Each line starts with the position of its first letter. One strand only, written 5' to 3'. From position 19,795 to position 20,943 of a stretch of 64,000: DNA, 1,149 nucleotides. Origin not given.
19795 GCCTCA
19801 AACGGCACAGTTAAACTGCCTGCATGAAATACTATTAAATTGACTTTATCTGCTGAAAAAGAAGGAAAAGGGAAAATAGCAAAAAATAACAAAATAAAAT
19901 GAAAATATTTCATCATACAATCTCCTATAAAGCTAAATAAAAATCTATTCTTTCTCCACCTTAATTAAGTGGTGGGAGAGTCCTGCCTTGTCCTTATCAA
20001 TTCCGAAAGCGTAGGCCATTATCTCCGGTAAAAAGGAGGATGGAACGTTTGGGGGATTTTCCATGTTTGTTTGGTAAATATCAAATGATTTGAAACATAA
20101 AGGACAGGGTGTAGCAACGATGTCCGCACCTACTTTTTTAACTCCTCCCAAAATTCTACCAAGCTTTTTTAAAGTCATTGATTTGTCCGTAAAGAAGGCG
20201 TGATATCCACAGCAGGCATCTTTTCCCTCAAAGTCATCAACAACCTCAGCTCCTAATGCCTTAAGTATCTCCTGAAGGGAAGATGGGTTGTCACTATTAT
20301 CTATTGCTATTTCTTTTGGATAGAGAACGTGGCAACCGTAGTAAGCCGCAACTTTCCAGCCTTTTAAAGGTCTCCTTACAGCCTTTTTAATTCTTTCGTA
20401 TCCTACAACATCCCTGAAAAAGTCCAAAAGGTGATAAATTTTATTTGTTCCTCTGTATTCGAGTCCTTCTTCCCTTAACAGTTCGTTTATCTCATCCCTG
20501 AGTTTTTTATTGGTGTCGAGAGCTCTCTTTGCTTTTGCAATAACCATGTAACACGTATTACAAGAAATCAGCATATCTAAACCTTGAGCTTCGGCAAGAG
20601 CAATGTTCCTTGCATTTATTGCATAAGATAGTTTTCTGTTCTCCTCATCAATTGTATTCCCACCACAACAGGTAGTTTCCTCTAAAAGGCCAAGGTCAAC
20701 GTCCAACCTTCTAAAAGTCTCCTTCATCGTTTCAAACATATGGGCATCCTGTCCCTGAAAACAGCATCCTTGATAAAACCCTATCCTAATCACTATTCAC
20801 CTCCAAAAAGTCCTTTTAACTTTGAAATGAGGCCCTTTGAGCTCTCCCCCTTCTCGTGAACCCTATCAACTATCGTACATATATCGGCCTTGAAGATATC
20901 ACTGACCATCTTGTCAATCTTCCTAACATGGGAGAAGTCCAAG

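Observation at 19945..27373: Two paralogous type-E (flavoprotein / FeS / CCG-domain) fumarate reductase or succinate dehydrogenase operons arranged head to head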

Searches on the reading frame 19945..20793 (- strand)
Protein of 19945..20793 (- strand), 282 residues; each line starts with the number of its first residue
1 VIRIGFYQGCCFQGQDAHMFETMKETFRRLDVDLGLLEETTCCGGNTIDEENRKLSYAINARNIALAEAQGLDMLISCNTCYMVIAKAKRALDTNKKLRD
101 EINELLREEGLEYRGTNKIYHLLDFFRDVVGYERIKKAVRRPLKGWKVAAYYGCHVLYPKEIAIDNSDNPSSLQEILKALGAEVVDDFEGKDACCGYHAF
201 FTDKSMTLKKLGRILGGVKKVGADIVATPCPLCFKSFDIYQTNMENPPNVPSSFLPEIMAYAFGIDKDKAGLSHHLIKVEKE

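Call 3: search_protein_families(library=pfam, proteins=[window:19945-20793:-])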
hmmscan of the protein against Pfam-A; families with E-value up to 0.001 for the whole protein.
window:19945-20793:- (282 aa): 1 family
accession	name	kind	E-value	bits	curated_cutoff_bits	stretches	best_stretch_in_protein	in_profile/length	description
PF02754.22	CCG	-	6.6e-21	74.7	20.6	2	148-237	1-84/85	Cysteine-rich domain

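Call 4: search_protein_families(library=ncbifam, proteins=[window:19945-20793:-])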
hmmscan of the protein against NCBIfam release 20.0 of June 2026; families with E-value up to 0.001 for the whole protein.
window:19945-20793:- (282 aa): 6 families
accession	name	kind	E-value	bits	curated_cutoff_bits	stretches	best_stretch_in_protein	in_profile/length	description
NF042965.1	MFR_anch_SdhE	equivalog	1.7e-52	178.7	500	1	5-280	4-279/282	8-methylmenaquinol:fumarate reductase membrane anchor subunit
TIGR03288.1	CoB_CoM_SS_B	equivalog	7.3e-52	176.4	345.15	1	4-280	2-284/290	CoB--CoM heterodisulfide reductase subunit B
NF041780.1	hetero_SS_HdrB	equivalog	2.5e-29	102.6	450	1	22-280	24-299/304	ferredoxin:CoB-CoM heterodisulfide reductase subunit HdrB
NF045670.1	quin_L_LdhH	equivalog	1.8e-14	53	800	1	3-234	468-682/706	L-lactate dehydrogenase (quinone) large subunit LdhH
NF008369.0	PRK11168.1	equivalog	8.5e-08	31.5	278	1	3-233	168-376/401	anaerobic glycerol-3-phosphate dehydrogenase subunit C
NF004898.0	PRK06259.1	equivalog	1e-06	27.7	385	1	3-233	263-459/488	fumarate reductase (CoM/CoB) subunit TfrB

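Call 16: find_homologous_proteins(query=window:19945-20793:-, max_evalue=1e-20)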
Query window:19945-20793:- (282 aa): 203 proteins with E <= 1e-20 among 1246 candidates; the best 120 are listed.
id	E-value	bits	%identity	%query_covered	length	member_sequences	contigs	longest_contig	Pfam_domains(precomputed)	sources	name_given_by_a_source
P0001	2.2e-175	600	89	100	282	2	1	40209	PF02754.22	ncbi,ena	-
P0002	4.3e-171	586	87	100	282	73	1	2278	PF02754.22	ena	-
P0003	3.7e-167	573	86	100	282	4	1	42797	PF02754.22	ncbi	-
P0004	3.6e-166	570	84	100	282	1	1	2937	PF02754.22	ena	-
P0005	1.1e-165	568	83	100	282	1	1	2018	PF02754.22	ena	-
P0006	1.5e-165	568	83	100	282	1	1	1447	PF02754.22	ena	-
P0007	1.8e-165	567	83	100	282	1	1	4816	PF02754.22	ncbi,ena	-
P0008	2.3e-165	567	83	100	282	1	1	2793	PF02754.22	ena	-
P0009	2.5e-165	567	84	100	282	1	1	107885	PF02754.22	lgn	-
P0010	3.4e-165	567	84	100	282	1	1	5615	PF02754.22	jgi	-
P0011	3.9e-165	566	83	100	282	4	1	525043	PF02754.22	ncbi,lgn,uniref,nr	ncbi:CoB--CoM heterodisulfide reductase iron-sulfur subunit B family protein [Phorcysia thermohydrog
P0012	7.4e-165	565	83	100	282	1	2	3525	PF02754.22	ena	-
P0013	1.0e-164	565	85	100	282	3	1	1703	PF02754.22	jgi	jgi:succinate dehydrogenase / fumarate reductase cytochrome b subunit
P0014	1.2e-163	562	82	100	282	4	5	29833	PF02754.22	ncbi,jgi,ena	jgi:succinate dehydrogenase / fumarate reductase cytochrome b subunit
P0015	1.4e-162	558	82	100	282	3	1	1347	PF02754.22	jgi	-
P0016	1.8e-161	554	81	100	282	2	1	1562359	PF02754.22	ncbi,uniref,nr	ncbi:CoB--CoM heterodisulfide reductase iron-sulfur subunit B family protein [Desulfurobacterium the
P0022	1.2e-142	493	74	99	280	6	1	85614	PF02754.22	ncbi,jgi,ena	-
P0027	2.3e-123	429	63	100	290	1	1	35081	PF02754.22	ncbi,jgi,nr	ncbi:MAG: disulfide reductase [Aquificae bacterium]|nr:disulfide reductase [Aquificota bacterium]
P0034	4.6e-117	409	60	100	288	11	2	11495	PF02754.22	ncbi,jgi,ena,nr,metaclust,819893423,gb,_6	ncbi:MAG TPA: disulfide reductase [Aquifex sp.]|nr:disulfide reductase [Aquifex sp.]|metaclust:\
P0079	2.3e-79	285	45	99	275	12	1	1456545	PF02754.22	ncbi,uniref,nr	ncbi:CoB--CoM heterodisulfide reductase iron-sulfur subunit B family protein [Lebetimonas sp. JH292]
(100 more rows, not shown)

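Call 17: find_encoding_contigs(protein=P0016, flank=10000, max_places=2)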
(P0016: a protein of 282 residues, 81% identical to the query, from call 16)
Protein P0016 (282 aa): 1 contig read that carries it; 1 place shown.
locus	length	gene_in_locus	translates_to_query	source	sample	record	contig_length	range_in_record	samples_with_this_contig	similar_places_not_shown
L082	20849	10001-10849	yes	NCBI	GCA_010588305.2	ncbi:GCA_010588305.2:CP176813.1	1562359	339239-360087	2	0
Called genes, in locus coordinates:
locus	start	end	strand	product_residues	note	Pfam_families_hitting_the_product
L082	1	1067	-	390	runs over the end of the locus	PF00374:NiFeSe_Hases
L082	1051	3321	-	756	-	PF00708:Acylphosphatase, PF07503:zf-HYPF, PF01300:Sua5_yciO_yrdC, PF17788:HypF_C, PF22521:HypF_C_2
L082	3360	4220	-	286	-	PF02754:CCG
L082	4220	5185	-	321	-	PF13085:Fer2_3, PF13746:Fer4_18 (faint), PF12838:Fer4_7, PF13183:Fer4_8, PF13187:Fer4_9 (weak), PF13534:Fer4_17 (weak)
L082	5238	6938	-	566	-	PF00890:FAD_binding_2, PF01266:DAO, PF01946:Thi4 (faint), PF03486:HI0933_like (faint), PF07992:Pyr_redox_2 (faint), PF12831:FAD_oxidored (weak), PF02910:Succ_DH_flav_C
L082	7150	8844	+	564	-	PF00890:FAD_binding_2, PF01266:DAO (faint), PF03486:HI0933_like (faint), PF07992:Pyr_redox_2 (weak), PF02910:Succ_DH_flav_C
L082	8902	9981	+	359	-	PF13085:Fer2_3, PF12838:Fer4_7 (weak), PF13183:Fer4_8, PF13187:Fer4_9 (weak)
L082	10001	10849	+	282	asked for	PF02754:CCG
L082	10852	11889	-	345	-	PF03773:ArsP_1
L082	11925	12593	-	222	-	PF03167:UDG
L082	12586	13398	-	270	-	PF01678:DAP_epimerase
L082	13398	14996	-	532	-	PF00501:AMP-binding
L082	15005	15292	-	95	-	PF01479:S4, PF13275:S4_2 (weak)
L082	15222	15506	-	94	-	PF06305:LapA_dom (weak)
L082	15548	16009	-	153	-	PF13664:DUF4149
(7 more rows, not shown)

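Call 18: find_encoding_contigs(protein=P0011, flank=10000, max_places=2)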
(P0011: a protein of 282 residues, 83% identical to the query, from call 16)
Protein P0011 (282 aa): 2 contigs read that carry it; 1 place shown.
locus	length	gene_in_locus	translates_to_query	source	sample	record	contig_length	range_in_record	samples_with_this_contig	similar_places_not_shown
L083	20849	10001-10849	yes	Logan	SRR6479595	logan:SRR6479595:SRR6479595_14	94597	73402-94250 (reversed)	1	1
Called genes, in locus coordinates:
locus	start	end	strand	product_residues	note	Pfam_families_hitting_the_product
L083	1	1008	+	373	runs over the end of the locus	PF04055:Radical_SAM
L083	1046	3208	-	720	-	PF13245:AAA_19 (faint), PF00580:UvrD-helicase (weak), PF13086:AAA_11, PF13604:AAA_30, PF20720:nSTAND3 (faint), PF01443:Viral_helicase1 (faint), PF13087:AAA_12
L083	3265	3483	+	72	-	-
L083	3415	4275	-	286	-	PF02754:CCG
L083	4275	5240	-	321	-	PF13085:Fer2_3, PF12838:Fer4_7, PF13183:Fer4_8, PF13187:Fer4_9 (weak)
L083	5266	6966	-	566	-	PF00890:FAD_binding_2, PF01266:DAO, PF03486:HI0933_like (faint), PF07992:Pyr_redox_2 (faint), PF02910:Succ_DH_flav_C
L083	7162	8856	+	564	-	PF00890:FAD_binding_2, PF03486:HI0933_like (faint), PF07992:Pyr_redox_2 (faint), PF02910:Succ_DH_flav_C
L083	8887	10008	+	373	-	PF13085:Fer2_3, PF12838:Fer4_7, PF13183:Fer4_8, PF13187:Fer4_9 (weak)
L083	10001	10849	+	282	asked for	PF02754:CCG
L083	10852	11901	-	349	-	PF03773:ArsP_1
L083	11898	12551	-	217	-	PF00730:HhH-GPD, PF10576:EndIII_4Fe-2S (faint)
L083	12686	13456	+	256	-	-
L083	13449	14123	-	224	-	PF03167:UDG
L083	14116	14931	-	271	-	PF01678:DAP_epimerase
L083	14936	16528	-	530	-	PF00501:AMP-binding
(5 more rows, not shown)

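Call 28: find_encoding_contigs(protein=P0079, flank=8000, max_places=1)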
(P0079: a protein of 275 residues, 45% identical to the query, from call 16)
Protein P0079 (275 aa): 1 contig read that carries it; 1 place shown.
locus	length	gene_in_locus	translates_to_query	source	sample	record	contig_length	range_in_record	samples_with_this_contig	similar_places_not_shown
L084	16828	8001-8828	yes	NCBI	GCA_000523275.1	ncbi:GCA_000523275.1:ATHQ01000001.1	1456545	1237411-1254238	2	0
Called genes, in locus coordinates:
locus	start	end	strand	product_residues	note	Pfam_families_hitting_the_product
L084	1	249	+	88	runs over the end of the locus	PF17764:PriA_3primeBD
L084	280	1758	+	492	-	PF00270:DEAD, PF04851:ResIII, PF18319:Zn_ribbon_PriA, PF00271:Helicase_C (weak), PF18074:PriA_C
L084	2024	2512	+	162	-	-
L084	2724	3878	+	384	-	PF00202:Aminotran_3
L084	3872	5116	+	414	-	PF02321:OEP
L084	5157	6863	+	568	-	PF00890:FAD_binding_2, PF01266:DAO, PF03486:HI0933_like, PF07992:Pyr_redox_2 (faint), PF02910:Succ_DH_flav_C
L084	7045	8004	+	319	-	PF13085:Fer2_3, PF13187:Fer4_9 (faint), PF13183:Fer4_8, PF13534:Fer4_17 (weak)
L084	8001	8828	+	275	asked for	PF02754:CCG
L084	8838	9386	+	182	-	PF00069:Pkinase (faint), PF01163:RIO1 (weak)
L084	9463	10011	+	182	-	PF00989:PAS, PF13426:PAS_9, PF08447:PAS_3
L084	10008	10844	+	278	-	PF00586:AIRS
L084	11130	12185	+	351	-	PF01142:TruD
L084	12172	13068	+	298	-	PF01545:Cation_efflux, PF16916:ZT_dimer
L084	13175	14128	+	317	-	PF03595:SLAC1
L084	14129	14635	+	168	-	PF03625:DUF302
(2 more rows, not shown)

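Call 29: find_encoding_contigs(protein=P0027, flank=8000, max_places=1)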
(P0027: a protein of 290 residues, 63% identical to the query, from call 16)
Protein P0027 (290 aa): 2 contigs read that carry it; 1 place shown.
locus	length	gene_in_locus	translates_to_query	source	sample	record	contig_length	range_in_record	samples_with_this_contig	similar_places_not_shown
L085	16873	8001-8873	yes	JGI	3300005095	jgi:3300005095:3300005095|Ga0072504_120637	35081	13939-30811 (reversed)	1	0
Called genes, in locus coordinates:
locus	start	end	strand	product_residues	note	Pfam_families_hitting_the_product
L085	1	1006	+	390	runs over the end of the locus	PF00999:Na_H_Exchanger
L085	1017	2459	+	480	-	PF00990:GGDEF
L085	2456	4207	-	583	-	PF00496:SBP_bac_5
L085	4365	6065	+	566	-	PF00890:FAD_binding_2, PF01266:DAO (faint), PF03486:HI0933_like (faint), PF07992:Pyr_redox_2 (faint), PF02910:Succ_DH_flav_C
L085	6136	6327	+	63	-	-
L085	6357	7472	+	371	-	PF13085:Fer2_3, PF13534:Fer4_17 (weak), PF12838:Fer4_7 (weak), PF13183:Fer4_8, PF13187:Fer4_9 (weak)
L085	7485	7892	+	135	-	PF00581:Rhodanese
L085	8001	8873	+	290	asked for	PF02754:CCG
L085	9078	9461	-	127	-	PF01521:Fe-S_biosyn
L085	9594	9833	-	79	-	PF13083:KH_KhpA-B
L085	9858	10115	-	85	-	PF00886:Ribosomal_S16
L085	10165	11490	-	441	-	PF02881:SRP54_N, PF00448:SRP54, PF13401:AAA_22 (weak), PF13604:AAA_30 (weak), PF01656:CbiA (weak), PF02978:SRP_SPB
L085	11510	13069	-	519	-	PF13185:GAF_2, PF00158:Sigma54_activat, PF14532:Sigma54_activ_2, PF25601:AAA_lid_14, PF02954:HTH_8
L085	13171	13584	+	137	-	PF02629:CoA_binding, PF13380:CoA_binding_2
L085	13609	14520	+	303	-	PF02729:OTCace_N, PF00185:OTCace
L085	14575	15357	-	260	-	PF00218:IGPS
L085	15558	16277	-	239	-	PF01027:Bax1-I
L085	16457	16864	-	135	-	PF01880:Desulfoferrodox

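Call 30: find_encoding_contigs(protein=P0022, flank=8000, max_places=1)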
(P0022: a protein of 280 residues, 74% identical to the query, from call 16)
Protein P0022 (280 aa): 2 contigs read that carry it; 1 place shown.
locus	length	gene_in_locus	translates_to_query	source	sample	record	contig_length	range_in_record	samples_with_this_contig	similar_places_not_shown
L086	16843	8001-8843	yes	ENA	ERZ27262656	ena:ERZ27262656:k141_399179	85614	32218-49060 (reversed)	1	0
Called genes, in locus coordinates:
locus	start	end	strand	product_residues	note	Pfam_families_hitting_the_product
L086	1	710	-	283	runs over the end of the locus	PF00142:Fer4_NifH (faint), PF01656:CbiA, PF10609:ParA (faint), PF13614:AAA_31 (faint), PF12838:Fer4_7 (faint), PF13484:Fer4_16 (faint), PF14697:Fer4_21, PF13187:Fer4_9 (weak), +4 more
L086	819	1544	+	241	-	PF01135:PCMT, PF01596:Methyltransf_3, PF02527:GidB (weak), PF05175:MTS, PF13847:Methyltransf_31, PF02390:Methyltransf_4, PF13578:Methyltransf_24, PF13649:Methyltransf_25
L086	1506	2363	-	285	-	PF02754:CCG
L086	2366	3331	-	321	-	PF13085:Fer2_3, PF13746:Fer4_18 (faint), PF12838:Fer4_7 (weak), PF13183:Fer4_8, PF13187:Fer4_9 (weak), PF13534:Fer4_17 (weak)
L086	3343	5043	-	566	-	PF00890:FAD_binding_2, PF01266:DAO, PF03486:HI0933_like (faint), PF07992:Pyr_redox_2 (faint), PF02910:Succ_DH_flav_C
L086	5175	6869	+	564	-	PF00890:FAD_binding_2, PF01266:DAO (faint), PF03486:HI0933_like (faint), PF07992:Pyr_redox_2 (faint), PF02910:Succ_DH_flav_C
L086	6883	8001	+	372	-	PF13085:Fer2_3, PF12838:Fer4_7, PF13183:Fer4_8, PF13187:Fer4_9 (weak)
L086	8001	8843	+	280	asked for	PF02754:CCG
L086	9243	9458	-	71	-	-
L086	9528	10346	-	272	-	PF14805:THDPS_N_2, PF00132:Hexapep, PF14602:Hexapep_2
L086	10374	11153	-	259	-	PF03372:Exo_endo_phos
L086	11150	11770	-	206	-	PF01618:MotA_ExbB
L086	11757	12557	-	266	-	PF08704:GCD14, PF01135:PCMT, PF13847:Methyltransf_31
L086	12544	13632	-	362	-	PF01464:SLT, PF01476:LysM (faint)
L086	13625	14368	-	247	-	PF20772:TACO1_YebC_N, PF01709:Transcrip_reg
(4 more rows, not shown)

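Call 31: search_solved_structures(query=window:19945-20793:-, max_evalue=0.001, show_alignments=2)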
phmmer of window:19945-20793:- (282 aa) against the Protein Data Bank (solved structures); distinct sequences matched with E-value up to 0.001: 6.
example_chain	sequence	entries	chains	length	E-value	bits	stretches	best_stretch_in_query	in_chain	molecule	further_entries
8rvu_b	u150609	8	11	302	8.1e-38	133.9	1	3-279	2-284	H(2):CoB-CoM heterodisulfide,ferredoxin reductase subunit B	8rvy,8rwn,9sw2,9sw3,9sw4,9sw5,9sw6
8rvv_B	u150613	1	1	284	1.2e-37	133.3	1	3-275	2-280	H(2):CoB-CoM heterodisulfide,ferredoxin reductase subunit B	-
7bkb_B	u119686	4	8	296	2.5e-36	129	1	5-277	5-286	CoB--CoM heterodisulfide reductase subunit B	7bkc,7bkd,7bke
9sfi_C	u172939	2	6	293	2e-34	122.7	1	3-278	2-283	H(2)/formate:CoB-CoM heterodisulfide,ferredoxin reductase subunit B2 | Heterodisulfide reductase subunit B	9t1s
5odc_B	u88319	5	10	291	5.7e-34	121.2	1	3-280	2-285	Heterodisulfide reductase, subunit B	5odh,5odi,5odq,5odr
3kwl_A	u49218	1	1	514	2.1e-06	30.8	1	59-133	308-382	uncharacterized protein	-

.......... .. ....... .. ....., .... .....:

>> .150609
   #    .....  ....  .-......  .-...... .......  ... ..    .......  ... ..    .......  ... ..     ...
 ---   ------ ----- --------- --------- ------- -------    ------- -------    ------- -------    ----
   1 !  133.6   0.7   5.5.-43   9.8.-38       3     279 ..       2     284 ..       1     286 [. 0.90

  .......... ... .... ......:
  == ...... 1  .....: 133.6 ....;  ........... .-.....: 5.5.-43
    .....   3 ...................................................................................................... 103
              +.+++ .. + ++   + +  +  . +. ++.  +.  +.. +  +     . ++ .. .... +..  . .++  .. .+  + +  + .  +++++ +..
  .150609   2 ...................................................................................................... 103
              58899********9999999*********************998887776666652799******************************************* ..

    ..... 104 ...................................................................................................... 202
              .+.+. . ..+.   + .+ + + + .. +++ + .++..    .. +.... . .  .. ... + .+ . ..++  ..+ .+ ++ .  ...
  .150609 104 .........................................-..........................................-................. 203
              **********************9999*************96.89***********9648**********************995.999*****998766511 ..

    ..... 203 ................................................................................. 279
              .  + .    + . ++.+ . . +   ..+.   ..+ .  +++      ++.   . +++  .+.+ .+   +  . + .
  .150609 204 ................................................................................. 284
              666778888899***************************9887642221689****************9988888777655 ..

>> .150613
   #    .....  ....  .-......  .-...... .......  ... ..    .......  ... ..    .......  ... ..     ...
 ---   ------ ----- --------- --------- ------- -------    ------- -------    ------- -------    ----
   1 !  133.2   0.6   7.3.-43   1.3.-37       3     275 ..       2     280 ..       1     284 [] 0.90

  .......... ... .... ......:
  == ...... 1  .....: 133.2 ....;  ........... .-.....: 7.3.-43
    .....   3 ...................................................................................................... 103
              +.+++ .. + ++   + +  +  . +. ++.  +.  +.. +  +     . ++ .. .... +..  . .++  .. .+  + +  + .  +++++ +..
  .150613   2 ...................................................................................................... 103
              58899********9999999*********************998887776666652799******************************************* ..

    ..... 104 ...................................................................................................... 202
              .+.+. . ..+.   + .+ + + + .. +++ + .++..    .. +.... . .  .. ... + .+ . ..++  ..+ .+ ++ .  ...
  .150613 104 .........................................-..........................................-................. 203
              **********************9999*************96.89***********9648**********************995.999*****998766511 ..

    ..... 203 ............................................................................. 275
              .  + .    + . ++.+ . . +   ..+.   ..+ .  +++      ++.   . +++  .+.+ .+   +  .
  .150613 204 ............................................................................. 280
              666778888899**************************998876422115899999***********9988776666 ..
